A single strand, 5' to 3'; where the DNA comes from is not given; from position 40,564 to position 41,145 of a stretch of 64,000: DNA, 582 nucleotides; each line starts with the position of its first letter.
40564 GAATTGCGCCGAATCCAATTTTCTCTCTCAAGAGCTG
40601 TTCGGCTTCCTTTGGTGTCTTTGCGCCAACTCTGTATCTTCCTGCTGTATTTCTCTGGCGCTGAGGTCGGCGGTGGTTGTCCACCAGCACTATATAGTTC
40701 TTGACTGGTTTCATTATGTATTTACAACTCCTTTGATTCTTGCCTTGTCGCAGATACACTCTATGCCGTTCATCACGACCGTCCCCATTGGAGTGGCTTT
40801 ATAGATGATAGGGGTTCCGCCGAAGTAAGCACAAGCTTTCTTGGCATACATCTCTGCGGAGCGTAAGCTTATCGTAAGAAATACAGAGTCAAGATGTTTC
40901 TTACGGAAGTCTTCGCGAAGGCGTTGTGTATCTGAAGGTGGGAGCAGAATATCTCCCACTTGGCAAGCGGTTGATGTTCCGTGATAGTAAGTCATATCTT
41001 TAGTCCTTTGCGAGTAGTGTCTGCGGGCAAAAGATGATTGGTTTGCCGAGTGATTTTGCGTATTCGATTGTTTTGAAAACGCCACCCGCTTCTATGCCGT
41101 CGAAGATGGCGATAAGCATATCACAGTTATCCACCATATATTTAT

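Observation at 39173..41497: Translationally coupled NAD/ADP-ribose-themed cluster: YpsA-type SLOG, Arr-like mini-ART, three unknowns, NADAR-like protein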

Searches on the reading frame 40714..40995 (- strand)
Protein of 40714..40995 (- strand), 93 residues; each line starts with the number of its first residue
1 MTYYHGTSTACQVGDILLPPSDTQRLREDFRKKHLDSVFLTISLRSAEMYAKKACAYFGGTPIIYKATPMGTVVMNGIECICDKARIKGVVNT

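Call 3: search_protein_families(library=pfam, max_evalue=1, proteins=[window:40714-40995:-])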
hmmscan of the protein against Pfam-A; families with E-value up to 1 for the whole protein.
window:40714-40995:- (93 aa): 1 family
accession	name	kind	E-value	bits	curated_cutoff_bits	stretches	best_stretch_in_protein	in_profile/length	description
PF12120.14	Arr-ms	-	0.00022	21.8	25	1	3-73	1-65/99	Rifampin ADP-ribosyl transferase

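Call 4: search_protein_families(library=phrogs, max_evalue=0.01, proteins=[window:40714-40995:-])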
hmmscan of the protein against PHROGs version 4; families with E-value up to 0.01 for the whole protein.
window:40714-40995:- (93 aa): 2 families
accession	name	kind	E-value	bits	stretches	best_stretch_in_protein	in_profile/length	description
phrog_2110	-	unknown function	4.4e-20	73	1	1-77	11-88/105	-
phrog_17296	-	unknown function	0.0014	19.7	1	3-89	5-102/125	-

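Call 6: search_protein_families(library=ncbifam, max_evalue=0.1, proteins=[window:40714-40995:-])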
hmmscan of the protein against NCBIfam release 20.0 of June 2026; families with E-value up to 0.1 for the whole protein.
window:40714-40995:- (93 aa): 2 families
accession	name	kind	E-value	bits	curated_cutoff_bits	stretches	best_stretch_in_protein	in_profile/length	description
NF033144.1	rifampin_ARR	equivalog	0.0012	18.6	130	1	2-73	4-69/131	NAD(+)--rifampin ADP-ribosyltransferase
NF007419.0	PRK09958.1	equivalog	0.081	12.5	251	1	15-74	52-110/204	acid-sensing system DNA-binding response regulator EvgA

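Call 9: search_solved_structures(query=window:40714-40995:-, max_evalue=10, show_alignments=2)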
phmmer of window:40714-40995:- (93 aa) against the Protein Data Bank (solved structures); distinct sequences matched with E-value up to 10: 3.
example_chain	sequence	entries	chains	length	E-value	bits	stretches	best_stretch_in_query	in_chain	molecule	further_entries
6fd2_B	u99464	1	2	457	1.4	12.3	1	2-32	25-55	Putative apramycin biosynthetic oxidoreductase 4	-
6swf_A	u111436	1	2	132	1.4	12.3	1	8-32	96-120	Two-component response regulator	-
6swb_A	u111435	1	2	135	1.5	12.2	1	8-32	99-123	Two-component response regulator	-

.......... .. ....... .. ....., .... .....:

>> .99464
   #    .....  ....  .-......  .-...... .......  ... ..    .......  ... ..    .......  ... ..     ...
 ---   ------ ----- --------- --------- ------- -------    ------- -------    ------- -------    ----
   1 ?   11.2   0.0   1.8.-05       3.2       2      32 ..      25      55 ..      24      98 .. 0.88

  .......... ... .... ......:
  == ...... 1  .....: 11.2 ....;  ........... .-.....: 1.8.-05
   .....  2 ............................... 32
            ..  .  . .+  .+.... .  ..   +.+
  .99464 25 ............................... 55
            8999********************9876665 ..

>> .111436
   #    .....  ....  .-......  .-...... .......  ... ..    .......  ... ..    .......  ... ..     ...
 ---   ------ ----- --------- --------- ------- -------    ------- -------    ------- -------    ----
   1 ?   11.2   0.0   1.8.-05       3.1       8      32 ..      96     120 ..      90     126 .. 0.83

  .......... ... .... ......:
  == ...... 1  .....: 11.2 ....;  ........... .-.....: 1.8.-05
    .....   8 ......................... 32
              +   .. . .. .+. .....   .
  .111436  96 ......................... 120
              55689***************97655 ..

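Call 12: find_related_loci(query=window:40714-40995:-, collection=viral_contigs, flank=6000)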
Query window:40714-40995:- (93 aa) in viral_contigs; peptide patterns used: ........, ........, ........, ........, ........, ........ (x = any residue, [..] = any of these).
18 stretches matched a pattern; 5 encode a relative of the query (tblastn E <= 1e-3); 5 distinct loci.
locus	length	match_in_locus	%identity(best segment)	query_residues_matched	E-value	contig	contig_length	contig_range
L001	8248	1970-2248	98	1-93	1e-61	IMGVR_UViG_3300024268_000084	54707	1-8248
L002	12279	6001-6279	98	1-93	1e-61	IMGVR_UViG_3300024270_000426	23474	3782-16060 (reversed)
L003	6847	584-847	54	3-89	3e-27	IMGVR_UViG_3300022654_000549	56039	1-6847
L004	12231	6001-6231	56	1-77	2e-25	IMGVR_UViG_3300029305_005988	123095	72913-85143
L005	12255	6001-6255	52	1-87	2e-25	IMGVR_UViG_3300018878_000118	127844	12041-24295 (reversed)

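Call 13: find_homologous_proteins(query=window:40714-40995:-, max_evalue=0.001)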
Query window:40714-40995:- (93 aa): 121 proteins with E <= 0.001 among 121 candidates; the best 120 are listed.
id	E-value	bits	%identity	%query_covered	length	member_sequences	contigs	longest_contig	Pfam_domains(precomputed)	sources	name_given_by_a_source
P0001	1.0e-52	193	91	100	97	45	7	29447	-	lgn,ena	-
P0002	1.1e-50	187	92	97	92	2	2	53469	-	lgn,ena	-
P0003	2.9e-39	151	71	98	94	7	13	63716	-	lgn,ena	-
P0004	1.4e-34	136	70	99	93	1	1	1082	-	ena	-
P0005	1.4e-33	132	68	99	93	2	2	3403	-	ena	-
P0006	1.9e-33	132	65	99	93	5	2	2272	-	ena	-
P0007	2.2e-33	132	81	77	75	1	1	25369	-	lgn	-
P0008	1.4e-30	123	66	95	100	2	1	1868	-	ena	-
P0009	4.0e-29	118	64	91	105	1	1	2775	-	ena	-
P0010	6.4e-29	117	62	97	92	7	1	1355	-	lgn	-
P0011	1.7e-28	116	63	95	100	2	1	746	-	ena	-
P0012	1.9e-28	116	60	99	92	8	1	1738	-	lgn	-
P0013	5.5e-26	108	64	83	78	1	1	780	-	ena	-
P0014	3.2e-21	93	54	94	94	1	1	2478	PF12120.15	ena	-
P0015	4.6e-21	92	55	94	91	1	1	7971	-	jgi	jgi:hypothetical protein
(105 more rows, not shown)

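Call 16: search_solved_structures(query=A1, max_evalue=10, show_alignments=3)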
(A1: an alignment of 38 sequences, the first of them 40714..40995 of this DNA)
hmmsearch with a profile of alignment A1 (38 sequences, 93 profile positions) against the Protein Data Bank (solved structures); distinct sequences matched with E-value up to 10: 4.
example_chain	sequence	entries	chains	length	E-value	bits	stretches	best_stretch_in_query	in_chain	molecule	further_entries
7x2t_H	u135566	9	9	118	0.82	12.8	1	28-68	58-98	8A10 heavy chain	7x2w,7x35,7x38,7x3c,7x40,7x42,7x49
3twc_H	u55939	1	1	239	1.1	12.5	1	36-69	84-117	PGT127 heavy chain, Ig gamma-1 chain C region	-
9sxb_A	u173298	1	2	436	1.4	12.1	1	28-81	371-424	Cyclic 2,3-diphosphoglycerate synthetase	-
8xi2_O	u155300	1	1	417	1.5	12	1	34-65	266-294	Rbm22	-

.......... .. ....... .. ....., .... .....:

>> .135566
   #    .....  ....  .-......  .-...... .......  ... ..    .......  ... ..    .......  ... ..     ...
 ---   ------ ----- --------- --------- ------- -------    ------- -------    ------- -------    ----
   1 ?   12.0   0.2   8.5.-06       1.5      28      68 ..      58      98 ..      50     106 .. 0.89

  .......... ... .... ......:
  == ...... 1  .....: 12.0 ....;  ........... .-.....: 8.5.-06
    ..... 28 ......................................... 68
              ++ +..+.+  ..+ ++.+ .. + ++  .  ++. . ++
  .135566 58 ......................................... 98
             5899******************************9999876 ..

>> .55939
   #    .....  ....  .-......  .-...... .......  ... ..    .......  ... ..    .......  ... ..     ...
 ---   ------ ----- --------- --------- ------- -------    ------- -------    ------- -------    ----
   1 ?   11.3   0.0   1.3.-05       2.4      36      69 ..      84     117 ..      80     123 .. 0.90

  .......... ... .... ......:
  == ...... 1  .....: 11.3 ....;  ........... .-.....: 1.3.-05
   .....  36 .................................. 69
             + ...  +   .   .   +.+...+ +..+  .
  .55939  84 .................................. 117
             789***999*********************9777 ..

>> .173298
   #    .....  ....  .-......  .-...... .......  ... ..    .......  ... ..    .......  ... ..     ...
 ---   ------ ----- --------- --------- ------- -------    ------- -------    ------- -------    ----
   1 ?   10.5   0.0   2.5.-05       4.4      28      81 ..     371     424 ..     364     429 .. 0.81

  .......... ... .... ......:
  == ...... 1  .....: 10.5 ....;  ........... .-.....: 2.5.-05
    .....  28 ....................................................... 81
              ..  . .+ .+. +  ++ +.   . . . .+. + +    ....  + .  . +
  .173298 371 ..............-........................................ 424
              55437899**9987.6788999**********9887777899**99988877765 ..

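Call 17: search_protein_families(library=pfam, alignment_id=A1, max_evalue=0.01)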
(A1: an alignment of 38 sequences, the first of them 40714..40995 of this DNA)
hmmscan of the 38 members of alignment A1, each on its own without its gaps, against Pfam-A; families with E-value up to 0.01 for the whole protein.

A. member 1, window:40714-40995:- (93 aa): 1 family
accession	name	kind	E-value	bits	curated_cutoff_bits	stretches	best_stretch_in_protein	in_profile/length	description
PF12120.14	Arr-ms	-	0.00022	21.8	25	1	3-73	1-65/99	Rifampin ADP-ribosyl transferase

B. families by the number of members that match (of 38 scanned): 1 family
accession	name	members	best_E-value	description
PF12120.14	Arr-ms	7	4.5e-08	Rifampin ADP-ribosyl transferase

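Call 29: find_related_loci(query=A1, collection=viral_contigs, flank=10000)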
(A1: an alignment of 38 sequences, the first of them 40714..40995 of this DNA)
Query A1 (93 aa) in viral_contigs; peptide patterns used: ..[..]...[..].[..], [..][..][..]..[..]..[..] (x = any residue, [..] = any of these).
52 stretches matched a pattern; 15 encode a relative of the query (tblastn E <= 1e-3); 15 distinct loci.
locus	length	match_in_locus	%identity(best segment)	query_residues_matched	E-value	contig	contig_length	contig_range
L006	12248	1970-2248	98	1-93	6e-61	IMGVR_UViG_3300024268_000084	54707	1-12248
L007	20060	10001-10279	98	1-93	6e-61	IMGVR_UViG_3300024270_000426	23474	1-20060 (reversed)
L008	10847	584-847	54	3-89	1e-26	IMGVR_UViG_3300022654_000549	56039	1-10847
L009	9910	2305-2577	53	2-91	2e-26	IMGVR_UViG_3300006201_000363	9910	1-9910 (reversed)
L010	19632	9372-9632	53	4-90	3e-26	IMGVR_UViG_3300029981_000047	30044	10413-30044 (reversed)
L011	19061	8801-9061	53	4-90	3e-26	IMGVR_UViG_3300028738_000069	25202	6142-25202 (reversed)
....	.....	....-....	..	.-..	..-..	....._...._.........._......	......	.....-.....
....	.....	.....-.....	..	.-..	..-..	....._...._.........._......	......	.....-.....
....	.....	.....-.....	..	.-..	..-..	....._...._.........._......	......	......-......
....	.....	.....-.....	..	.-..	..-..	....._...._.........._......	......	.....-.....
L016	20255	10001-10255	52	1-87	9e-25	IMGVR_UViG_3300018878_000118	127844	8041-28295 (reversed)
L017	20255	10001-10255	49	1-87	3e-22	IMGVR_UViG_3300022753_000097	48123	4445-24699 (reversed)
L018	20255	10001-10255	49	1-87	3e-22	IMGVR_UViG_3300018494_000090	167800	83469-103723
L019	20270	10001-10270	46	1-89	1e-21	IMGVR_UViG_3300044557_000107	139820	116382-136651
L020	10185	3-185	53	32-91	3e-14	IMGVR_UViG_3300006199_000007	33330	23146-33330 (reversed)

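Call 30: predict_structure(alignment_id=A1)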
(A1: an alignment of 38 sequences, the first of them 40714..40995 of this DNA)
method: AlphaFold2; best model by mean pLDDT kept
length: 93 residues; sequences in the alignment: 38
mean_pLDDT: 91.1   pTM: 0.78
mean pLDDT of the five models: 91.1, 90.3, 87.0, 84.8, 81.2
residues with pLDDT >= 90: 66; 70-90: 25; 50-70: 2; < 50: 0
segments of 3 or more residues with pLDDT < 50: none
pLDDT, mean of each block of 10 residues (from residue 1): 92 91 84 90 94 94 96 90 95 71
secondary structure, 60 per line:
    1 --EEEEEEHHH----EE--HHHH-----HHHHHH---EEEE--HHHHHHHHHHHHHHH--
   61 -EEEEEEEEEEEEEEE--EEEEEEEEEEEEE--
elements in order: E3-8 H20-23 H29-34 E38-41 H44-58 E62-76 E79-91

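Call 33: fold_search(model_id=the predicted structure, library=pdb)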
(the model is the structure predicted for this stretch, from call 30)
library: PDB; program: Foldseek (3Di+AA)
matches with E <= 10: 204; with E <= 0.001: 2
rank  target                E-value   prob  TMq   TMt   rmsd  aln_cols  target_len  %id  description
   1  2hw2                  2.7e-04  1.00  0.66  0.46   4.4       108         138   20  Crystal structure of Rifampin ADP-ribosyl transferase in complex with Rifampin (released 2007-07-31)
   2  9iaf                  3.4e-04  1.00  0.68  0.47   4.1       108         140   19  Crystal structure of Arr in complex with Rifampicin and Chr-16 (released 2025-12-17)
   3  9iba                  1.4e-02  1.00  0.60  0.40   5.0       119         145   19  Crystal structure of Arr-2 in complex with Rifampicin (released 2025-12-17)
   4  8tfi                  5.0e-02  0.72  0.41  0.23   8.4       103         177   14  tRNA 2'-phosphotransferase (Tpt1) from Pyrococcus horikoshii (released 2023-11-08)
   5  8qre_A                1.3e-01  0.87  0.54  0.25   5.8       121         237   14  Cholera holotoxin (wildtype) (released 2024-05-15)
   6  1s5e_B                1.9e-01  0.72  0.52  0.25   6.1       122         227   14  Cholera holotoxin, Crystal form 1 (released 2004-04-06)
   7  8oxs_A                2.1e-01  0.75  0.54  0.25   5.9       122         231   15  Cholera holotoxin variant (chimera with E. coli heat-labile enterotoxin, 4 C-terminal substitutions) (released 2024-08-14)
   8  7ee6_G                2.7e-01  0.54  0.49  0.25   6.8       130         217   12  Crystal structure of PltC toxin (released 2021-12-22)
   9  1lt3_A                3.0e-01  0.63  0.52  0.25   6.5       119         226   12  HEAT-LABILE ENTEROTOXIN DOUBLE MUTANT N40C/G166C (released 1997-07-07)
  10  1s5e_A                3.4e-01  0.38  0.45  0.21   7.4       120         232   15  Cholera holotoxin, Crystal form 1 (released 2004-04-06)
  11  4k6l_G                3.9e-01  0.47  0.50  0.24   6.7       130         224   10  Structure of Typhoid Toxin (released 2013-07-17)
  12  7sne_A                8.1e-01  0.18  0.42  0.24   8.9       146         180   14  Pertussis toxin S1 subunit bound to BaAD (released 2022-04-13)
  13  7zhm_A                1.2e+00  0.14  0.40  0.34   6.3       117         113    9  Salmonella enterica Rhs1 C-terminal toxin TreTu complex with TriTu immunity protein (released 2022-11-23)
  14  4z9c_A                1.3e+00  0.16  0.45  0.23   7.6       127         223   13  EcPltAB Oxidized (released 2016-10-12)
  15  4v96_AV               1.3e+00  0.06  0.18  0.09   9.6        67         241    7  The structure of a 1.8 MDa viral genome injection device suggests alternative infection mechanisms (released 2014-07-09)
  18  7zhm_B                1.7e+00  0.12  0.40  0.34   6.3       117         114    9  Salmonella enterica Rhs1 C-terminal toxin TreTu complex with TriTu immunity protein (released 2022-11-23)
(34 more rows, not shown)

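Call 34: search_dna_similar(query=window:40714-40995:-, collection=phages, mode=protein, max_rows=30, max_evalue=0.001)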
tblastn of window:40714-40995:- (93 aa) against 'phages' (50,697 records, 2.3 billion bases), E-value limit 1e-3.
Records with a match: 610; places in all: 612; records where one place covers at least 80% of the query: 257.
Best place of each record, by identity: <60% 610.
By first word of the organism name: Escherichia 216; Klebsiella 116; Acinetobacter 68; Aeromonas 62; Enterobacter 29; Shigella 17; Vibrio 14; Cronobacter 14; Citrobacter 12; Yersinia 8; and 21 more.
By host as written in the record: Escherichia coli 82; - 55; Klebsiella pneumoniae 54; Aeromonas salmonicida 20; Acinetobacter baumannii 19; Escherichia coli O157:H7 13; Escherichia coli LF82 13; Aeromonas hydrophila BIOTECH 10089 12; and 186 more.
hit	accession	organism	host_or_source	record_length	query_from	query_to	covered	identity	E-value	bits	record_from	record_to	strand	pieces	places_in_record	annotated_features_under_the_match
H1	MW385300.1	Providencia phage PSTRCR_121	Providencia stuartii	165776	2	76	81%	47.4%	8e-14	70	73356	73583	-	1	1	hypothetical protein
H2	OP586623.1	Erwinia phage IT22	Erwinia amylovora PGL Z1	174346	3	79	83%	44.9%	2e-14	72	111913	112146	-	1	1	hypothetical protein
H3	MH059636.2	Erwinia phage Cronus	Erwinia amylovora DSM17948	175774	3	79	83%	44.9%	2e-14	72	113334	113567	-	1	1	hypothetical protein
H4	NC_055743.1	Erwinia phage Cronus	Erwinia amylovora DSM17948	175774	3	79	83%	44.9%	2e-14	72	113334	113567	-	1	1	hypothetical protein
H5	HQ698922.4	Acinetobacter phage ZZ1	Acinetobacter baumannii (clinical ...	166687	3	76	80%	46.7%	4e-14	71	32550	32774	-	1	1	hypothetical protein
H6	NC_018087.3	Acinetobacter phage ZZ1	Acinetobacter baumannii (clinical ...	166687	3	76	80%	46.7%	4e-14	71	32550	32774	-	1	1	hypothetical protein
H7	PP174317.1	Acinetobacter phage vB_AbaSt_W16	Acinetobacter baumannii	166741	3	76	80%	46.7%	4e-14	71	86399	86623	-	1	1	hypothetical protein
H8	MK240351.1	Acinetobacter phage Henu6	Acinetobacter baumannii ATCC19606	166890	3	76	80%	46.7%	4e-14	71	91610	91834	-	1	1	hypothetical protein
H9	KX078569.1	Morganella phage vB_MmoM_MP1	Morganella sp.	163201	1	76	82%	44.2%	2e-14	72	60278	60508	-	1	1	hypothetical protein (x2)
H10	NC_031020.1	Morganella phage vB_MmoM_MP1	Morganella sp.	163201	1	76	82%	44.2%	2e-14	72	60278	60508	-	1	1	hypothetical protein (x2)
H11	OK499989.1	Morganella phage vB_MmoM_Rgz1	Morganella morganii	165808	1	76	82%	44.2%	3e-14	72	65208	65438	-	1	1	hypothetical protein (x2)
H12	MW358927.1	Providencia phage PSTRCR_127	sewage sample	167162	1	76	82%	44.2%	3e-14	72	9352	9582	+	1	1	hypothetical protein (x2)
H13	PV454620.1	Vibrio phage V6Aob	Vibrio harveyi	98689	1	76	82%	44.2%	1e-13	70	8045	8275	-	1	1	V6000009: hypothetical protein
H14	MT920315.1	Erwinia phage FBB1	Erwinia tracheiphila BHKY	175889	3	85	89%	39.8%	1e-11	64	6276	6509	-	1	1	hypothetical protein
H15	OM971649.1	Klebsiella phage CPRSB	Klebsiella sp. KePhaCli 0001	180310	1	76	82%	42.9%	3e-13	69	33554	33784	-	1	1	hypothetical protein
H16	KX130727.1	Escherichia phage phT4A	Escherichia coli ATCC 13706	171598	1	76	82%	42.9%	3e-13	69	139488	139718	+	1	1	hypothetical protein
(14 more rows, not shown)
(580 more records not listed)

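Call 35: get_annotated_region(hit=H16, flank=5000)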
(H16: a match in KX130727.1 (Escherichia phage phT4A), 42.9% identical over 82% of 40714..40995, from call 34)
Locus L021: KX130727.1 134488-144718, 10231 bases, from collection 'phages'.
description: Escherichia phage phT4A, partial genome.
organism: Escherichia phage phT4A (NCBI taxid 1852638)
taxonomy: Viruses; Duplodnaviria; Heunggongvirae; Uroviricota; Caudoviricetes; Straboviridae; Slopekvirus; Slopekvirus pht4A
host: Escherichia coli ATCC 13706; source: -; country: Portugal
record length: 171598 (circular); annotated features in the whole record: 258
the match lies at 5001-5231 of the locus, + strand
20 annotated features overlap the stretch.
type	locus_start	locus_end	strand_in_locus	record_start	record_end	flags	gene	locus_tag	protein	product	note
CDS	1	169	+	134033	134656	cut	-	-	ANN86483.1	protein inh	-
CDS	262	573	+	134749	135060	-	-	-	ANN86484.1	hypothetical protein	-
CDS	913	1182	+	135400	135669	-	-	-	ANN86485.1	hypothetical protein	-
CDS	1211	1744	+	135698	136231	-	-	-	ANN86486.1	capsid and scaffold protein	-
CDS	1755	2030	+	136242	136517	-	-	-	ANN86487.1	capsid and scaffold protein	-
CDS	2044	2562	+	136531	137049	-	-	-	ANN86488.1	hypothetical protein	-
CDS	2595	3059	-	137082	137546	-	-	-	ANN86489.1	hypothetical protein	-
CDS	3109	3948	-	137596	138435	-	-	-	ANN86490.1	hypothetical protein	-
CDS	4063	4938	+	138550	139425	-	-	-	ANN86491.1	hypothetical protein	-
CDS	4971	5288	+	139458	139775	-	-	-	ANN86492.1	hypothetical protein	-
CDS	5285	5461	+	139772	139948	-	-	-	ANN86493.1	hypothetical protein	-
CDS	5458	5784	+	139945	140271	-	-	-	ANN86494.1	hypothetical protein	-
CDS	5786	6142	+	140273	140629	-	-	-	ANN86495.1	hypothetical protein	-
CDS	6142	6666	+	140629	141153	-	-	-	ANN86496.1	Srd postulated decoy of host sigma70 or sigmaS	-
CDS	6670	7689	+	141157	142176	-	-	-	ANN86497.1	RNA ligase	-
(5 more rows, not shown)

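Call 36: get_annotated_region(hit=H5, flank=5000)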
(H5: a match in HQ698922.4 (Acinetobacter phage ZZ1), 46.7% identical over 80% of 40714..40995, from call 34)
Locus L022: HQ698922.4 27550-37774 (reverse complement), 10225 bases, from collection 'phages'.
description: Acinetobacter phage ZZ1, complete genome.
organism: Acinetobacter phage ZZ1 (NCBI taxid 1049283)
taxonomy: Viruses; Duplodnaviria; Heunggongvirae; Uroviricota; Caudoviricetes; Straboviridae; Twarogvirinae; Zedzedvirus; Zedzedvirus zz1
host: Acinetobacter baumannii (clinical strain AB09V); source: sewage from fishpond along the Yellow River; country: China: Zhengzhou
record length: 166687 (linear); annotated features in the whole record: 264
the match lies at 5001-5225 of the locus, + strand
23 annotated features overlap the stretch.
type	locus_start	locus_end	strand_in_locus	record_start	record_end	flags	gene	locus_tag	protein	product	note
CDS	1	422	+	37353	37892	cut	-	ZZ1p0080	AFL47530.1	hypothetical protein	-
CDS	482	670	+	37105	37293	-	-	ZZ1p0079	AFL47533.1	hypothetical protein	-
CDS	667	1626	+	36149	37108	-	-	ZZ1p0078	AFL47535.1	hypothetical protein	-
CDS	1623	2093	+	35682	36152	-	-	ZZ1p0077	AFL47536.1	hypothetical protein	-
CDS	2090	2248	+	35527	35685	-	-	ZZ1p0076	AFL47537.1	hypothetical protein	-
CDS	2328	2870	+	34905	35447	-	-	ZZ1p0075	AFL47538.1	hypothetical protein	-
CDS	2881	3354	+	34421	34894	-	-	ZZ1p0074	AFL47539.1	hypothetical protein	-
CDS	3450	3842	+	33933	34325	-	-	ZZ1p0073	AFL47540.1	hypothetical protein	-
CDS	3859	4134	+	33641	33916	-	-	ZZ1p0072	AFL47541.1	hypothetical protein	-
CDS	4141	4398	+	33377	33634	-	-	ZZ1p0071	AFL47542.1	hypothetical protein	-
CDS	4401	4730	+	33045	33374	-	-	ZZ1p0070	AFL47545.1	hypothetical protein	-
CDS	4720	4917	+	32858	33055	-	-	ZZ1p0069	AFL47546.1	hypothetical protein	-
CDS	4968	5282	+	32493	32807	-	-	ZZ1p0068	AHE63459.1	hypothetical protein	-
CDS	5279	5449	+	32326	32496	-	-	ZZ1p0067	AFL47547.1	hypothetical protein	-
CDS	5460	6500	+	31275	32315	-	-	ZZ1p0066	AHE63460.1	hypothetical protein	-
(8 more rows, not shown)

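Call 42: search_solved_structures(query=P0014, max_evalue=10, show_alignments=3)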
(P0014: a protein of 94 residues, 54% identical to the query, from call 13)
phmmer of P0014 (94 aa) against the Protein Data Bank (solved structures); distinct sequences matched with E-value up to 10: 1.
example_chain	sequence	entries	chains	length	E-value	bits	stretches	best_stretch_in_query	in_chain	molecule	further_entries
9iba_A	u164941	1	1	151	0.15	15.5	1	4-79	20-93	ARR-2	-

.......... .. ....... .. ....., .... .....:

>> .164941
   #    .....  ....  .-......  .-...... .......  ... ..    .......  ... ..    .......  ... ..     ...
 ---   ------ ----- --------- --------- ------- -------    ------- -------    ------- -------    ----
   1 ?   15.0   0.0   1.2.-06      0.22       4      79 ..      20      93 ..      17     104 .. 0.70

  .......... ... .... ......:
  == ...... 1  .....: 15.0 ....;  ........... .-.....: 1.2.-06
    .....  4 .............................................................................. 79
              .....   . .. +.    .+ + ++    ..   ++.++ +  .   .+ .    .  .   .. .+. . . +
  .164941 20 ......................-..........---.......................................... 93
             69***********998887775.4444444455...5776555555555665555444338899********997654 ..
